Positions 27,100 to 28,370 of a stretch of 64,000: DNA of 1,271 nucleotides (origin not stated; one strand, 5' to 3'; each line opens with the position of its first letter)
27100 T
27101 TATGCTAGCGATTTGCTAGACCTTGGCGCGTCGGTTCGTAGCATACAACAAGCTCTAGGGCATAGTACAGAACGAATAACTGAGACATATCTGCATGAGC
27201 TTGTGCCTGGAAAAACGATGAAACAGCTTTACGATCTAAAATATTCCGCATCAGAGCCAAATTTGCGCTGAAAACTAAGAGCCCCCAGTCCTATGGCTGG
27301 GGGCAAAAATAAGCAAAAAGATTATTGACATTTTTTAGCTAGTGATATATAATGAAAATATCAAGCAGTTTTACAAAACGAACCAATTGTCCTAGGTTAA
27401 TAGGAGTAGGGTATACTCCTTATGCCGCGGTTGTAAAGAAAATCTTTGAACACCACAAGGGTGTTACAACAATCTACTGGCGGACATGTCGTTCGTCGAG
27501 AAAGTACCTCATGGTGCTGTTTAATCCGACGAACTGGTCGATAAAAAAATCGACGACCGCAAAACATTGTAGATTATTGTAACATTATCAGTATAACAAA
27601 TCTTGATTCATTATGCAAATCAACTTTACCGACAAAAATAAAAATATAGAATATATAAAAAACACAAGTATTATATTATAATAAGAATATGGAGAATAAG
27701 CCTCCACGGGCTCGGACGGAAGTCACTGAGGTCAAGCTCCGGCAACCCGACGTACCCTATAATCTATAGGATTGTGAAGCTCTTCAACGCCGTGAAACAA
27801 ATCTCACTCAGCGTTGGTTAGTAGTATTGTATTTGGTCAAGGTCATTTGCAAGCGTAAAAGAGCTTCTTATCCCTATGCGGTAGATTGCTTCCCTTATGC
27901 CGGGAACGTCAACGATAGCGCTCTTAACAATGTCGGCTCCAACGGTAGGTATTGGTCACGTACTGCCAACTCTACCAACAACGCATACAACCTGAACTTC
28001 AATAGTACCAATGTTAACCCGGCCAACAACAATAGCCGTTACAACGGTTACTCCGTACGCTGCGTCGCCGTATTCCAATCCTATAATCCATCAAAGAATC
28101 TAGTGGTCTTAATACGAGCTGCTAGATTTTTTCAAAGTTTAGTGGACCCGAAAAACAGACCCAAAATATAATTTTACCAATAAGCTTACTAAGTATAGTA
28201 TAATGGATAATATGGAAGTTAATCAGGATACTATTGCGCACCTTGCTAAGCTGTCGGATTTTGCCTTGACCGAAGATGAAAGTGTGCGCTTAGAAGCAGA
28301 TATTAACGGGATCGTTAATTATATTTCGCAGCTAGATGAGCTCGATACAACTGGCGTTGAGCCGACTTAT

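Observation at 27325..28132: Orphan AAC/Asn-rich lectin-like repeat without a start codon next to the integrase: possible DGR template (TR) or decayed variable region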

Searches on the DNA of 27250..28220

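Call 14: search_rna_families(source=window, start=27250, end=28220, threshold=evalue, max_evalue=10, show_alignments=3)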
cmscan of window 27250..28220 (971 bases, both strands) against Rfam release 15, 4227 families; matches with E-value up to 10: 2.
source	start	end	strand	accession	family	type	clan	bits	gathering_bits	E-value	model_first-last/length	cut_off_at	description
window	27571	27644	+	RF01183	SNORD19B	Gene; snRNA; snoRNA; CD-box;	CL00048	19.5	50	3.9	1-84/84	no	Small nucleolar RNA SNORD19B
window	27273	27311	-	RF03470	mir-571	Gene; miRNA;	-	16.5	40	4.3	25-61/85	no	mir-571 microRNA precursor family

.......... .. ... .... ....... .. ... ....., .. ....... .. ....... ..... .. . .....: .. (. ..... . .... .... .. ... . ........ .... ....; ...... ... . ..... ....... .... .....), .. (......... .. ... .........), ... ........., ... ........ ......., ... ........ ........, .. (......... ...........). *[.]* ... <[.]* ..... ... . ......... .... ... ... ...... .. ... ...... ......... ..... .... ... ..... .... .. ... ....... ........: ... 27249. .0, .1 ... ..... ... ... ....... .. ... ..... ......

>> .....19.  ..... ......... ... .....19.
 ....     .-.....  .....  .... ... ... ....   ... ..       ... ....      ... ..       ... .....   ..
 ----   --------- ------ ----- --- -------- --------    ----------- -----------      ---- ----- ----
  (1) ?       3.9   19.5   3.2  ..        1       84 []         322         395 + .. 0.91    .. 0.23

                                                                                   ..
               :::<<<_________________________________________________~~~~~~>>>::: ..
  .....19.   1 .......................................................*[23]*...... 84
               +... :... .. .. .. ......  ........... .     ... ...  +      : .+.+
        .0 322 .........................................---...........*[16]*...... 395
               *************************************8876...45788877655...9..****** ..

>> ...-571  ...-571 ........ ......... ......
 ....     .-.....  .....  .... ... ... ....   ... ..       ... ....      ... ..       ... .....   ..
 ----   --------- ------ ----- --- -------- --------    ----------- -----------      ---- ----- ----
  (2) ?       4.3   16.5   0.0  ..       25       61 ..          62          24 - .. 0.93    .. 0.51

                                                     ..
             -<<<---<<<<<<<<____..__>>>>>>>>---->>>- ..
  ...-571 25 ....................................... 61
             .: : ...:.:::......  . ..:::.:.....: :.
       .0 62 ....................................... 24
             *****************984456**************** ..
